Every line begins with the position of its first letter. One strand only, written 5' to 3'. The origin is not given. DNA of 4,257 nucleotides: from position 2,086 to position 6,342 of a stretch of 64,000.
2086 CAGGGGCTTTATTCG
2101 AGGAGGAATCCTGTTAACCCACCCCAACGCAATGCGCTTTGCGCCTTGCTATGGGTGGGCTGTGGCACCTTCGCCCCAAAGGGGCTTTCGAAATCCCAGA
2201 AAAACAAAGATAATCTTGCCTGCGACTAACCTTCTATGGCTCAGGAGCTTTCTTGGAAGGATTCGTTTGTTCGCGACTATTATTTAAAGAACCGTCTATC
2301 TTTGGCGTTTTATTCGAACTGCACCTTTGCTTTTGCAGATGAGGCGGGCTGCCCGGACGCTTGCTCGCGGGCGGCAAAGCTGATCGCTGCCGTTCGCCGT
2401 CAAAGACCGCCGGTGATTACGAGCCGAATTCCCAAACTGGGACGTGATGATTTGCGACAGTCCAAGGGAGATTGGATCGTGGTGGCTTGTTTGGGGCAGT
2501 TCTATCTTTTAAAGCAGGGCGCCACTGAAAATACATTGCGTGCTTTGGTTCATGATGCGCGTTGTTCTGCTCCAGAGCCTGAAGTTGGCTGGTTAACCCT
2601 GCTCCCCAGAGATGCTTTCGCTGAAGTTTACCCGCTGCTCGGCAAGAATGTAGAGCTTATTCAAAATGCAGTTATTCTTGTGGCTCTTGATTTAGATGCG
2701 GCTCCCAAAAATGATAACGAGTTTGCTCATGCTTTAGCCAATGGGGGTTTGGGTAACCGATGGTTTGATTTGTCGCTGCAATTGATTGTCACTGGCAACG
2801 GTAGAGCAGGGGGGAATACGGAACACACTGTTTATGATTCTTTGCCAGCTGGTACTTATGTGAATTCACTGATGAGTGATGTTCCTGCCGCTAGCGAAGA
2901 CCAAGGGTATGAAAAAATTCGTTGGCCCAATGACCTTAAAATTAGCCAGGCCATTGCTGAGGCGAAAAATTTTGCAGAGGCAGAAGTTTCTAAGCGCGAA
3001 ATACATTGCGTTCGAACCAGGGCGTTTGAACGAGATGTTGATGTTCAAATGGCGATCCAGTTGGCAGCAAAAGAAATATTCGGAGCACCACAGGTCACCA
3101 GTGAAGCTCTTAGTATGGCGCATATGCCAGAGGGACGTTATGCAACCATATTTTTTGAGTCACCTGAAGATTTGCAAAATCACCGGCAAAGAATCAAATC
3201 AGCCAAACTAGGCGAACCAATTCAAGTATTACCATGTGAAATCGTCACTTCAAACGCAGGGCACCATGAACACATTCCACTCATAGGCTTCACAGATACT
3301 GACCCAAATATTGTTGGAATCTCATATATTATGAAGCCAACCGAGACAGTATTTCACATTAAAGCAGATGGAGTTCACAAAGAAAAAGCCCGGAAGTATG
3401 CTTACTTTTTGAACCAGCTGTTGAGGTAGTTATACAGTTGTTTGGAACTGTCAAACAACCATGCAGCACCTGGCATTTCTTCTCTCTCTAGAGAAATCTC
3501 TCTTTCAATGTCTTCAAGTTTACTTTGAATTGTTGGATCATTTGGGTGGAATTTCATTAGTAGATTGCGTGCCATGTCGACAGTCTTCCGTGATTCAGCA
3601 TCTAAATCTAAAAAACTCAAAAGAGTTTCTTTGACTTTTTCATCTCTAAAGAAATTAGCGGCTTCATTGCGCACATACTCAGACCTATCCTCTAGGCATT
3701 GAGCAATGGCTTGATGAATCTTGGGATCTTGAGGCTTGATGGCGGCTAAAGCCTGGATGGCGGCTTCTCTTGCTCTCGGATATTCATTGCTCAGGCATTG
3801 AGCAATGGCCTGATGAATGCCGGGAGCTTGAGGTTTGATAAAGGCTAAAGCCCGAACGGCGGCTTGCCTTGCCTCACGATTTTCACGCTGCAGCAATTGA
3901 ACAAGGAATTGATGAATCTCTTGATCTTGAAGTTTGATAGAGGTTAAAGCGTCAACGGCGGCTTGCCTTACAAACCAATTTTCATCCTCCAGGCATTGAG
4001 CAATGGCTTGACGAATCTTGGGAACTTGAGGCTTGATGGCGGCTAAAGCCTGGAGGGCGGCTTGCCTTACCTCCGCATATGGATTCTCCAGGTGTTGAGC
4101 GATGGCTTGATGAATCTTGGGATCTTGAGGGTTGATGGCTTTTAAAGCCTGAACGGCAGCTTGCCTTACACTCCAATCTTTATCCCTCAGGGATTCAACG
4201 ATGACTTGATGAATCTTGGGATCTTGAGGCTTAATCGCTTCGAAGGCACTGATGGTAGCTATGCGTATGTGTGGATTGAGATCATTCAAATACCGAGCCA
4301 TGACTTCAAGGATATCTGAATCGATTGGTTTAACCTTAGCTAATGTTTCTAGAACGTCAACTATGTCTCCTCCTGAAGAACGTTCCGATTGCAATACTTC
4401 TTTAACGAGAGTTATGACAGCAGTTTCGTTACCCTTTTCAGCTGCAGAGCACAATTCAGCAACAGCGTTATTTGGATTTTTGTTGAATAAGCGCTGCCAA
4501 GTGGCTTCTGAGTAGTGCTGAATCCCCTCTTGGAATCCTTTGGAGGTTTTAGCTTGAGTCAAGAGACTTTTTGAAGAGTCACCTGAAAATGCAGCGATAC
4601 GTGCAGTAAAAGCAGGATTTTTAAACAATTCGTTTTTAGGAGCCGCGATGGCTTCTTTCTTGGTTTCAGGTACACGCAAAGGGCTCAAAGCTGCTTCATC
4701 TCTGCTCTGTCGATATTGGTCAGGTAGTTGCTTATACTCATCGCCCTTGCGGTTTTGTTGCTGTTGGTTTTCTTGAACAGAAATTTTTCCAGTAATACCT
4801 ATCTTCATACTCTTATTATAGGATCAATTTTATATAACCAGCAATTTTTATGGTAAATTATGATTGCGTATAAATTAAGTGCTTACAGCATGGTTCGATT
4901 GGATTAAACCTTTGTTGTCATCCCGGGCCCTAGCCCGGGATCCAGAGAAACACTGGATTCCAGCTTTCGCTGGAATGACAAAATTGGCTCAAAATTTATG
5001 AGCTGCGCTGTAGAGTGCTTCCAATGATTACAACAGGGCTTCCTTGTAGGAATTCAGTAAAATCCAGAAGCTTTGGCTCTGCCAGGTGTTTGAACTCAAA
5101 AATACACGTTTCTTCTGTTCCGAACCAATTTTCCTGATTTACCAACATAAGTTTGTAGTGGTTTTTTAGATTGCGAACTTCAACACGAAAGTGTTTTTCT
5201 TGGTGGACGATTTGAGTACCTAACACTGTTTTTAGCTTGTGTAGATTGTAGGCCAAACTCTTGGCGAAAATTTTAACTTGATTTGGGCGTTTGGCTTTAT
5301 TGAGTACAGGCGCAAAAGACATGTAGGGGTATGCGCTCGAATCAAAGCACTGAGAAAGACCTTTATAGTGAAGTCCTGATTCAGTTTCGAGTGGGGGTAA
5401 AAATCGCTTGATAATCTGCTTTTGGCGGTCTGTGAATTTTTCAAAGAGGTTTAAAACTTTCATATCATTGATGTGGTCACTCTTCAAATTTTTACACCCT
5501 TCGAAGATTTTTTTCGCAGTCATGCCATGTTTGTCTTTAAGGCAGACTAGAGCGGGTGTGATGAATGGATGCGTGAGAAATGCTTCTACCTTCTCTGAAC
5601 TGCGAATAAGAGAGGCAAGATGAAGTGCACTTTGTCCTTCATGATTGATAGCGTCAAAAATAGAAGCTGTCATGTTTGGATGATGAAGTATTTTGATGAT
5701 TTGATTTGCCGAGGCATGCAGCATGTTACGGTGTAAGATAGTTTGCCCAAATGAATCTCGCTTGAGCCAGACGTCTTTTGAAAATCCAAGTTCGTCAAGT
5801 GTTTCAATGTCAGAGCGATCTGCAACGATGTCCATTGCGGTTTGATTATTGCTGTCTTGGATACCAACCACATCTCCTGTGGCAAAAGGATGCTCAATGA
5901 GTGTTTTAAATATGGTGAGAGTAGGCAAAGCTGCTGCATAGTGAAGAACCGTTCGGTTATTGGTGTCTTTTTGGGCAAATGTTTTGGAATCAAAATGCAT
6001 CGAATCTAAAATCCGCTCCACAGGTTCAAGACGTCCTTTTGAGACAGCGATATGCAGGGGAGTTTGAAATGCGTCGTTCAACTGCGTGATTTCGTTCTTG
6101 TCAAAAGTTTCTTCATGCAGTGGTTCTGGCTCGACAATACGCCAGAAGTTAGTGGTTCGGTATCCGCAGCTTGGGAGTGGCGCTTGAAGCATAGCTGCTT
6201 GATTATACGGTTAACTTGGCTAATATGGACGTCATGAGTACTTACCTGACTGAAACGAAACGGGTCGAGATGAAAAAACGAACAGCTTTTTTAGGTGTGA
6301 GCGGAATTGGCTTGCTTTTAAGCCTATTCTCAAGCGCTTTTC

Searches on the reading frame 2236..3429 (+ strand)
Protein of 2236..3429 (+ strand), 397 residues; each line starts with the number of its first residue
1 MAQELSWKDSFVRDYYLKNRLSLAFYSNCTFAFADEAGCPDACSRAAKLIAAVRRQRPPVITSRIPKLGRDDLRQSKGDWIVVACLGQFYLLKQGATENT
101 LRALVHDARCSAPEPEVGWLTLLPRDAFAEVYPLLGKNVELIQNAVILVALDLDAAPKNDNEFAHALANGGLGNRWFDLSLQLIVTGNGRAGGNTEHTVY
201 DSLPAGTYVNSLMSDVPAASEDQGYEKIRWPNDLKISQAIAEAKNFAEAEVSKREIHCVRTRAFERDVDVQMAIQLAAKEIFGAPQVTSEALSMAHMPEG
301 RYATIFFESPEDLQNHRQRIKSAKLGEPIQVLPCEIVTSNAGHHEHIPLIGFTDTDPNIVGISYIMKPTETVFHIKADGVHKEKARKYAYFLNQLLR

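Call 50: search_protein_families(library=pfam, proteins=[window:2236-3429:+], max_evalue=0.00001)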
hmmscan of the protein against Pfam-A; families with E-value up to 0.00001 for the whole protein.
window:2236-3429:+ (397 aa): 1 family
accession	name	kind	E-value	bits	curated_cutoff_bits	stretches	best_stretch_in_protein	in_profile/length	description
PF00755.25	Carn_acyltransf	-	7.6e-43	147.4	22.3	1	62-305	143-434/574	Choline/Carnitine o-acyltransferase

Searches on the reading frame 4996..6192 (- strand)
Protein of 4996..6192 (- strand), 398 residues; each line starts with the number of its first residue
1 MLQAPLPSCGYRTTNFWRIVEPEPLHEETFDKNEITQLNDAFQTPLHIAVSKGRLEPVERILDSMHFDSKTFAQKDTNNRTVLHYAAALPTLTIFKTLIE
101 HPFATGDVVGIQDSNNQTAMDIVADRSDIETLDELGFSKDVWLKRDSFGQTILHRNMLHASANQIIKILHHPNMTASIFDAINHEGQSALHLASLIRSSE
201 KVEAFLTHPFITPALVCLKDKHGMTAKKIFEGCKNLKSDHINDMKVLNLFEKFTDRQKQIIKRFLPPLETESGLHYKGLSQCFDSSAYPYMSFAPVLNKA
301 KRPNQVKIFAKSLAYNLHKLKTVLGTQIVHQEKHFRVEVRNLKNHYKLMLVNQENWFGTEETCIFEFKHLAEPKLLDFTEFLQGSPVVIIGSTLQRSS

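Call 50: search_protein_families(library=pfam, proteins=[window:4996-6192:-], max_evalue=0.00001)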
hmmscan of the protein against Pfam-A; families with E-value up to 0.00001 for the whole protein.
window:4996-6192:- (398 aa): 5 families
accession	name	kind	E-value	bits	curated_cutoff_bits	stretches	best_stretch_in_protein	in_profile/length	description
PF12796.13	Ank_2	-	1.2e-16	61.5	27.3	2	39-101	26-82/90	Ankyrin repeats (3 copies)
PF13606.12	Ank_3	-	8.1e-11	41.5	22.3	0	43-65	3-24/30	Ankyrin repeat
PF13637.12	Ank_4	-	2.1e-08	34.7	22.7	0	37-56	26-44/50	Ankyrin repeats (many copies)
PF00023.36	Ank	-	1.3e-07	32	21.1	0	43-62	3-22/33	Ankyrin repeat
PF13857.12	Ank_5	-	1.8e-07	31.8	27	0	43-62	17-36/56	Ankyrin repeats (many copies)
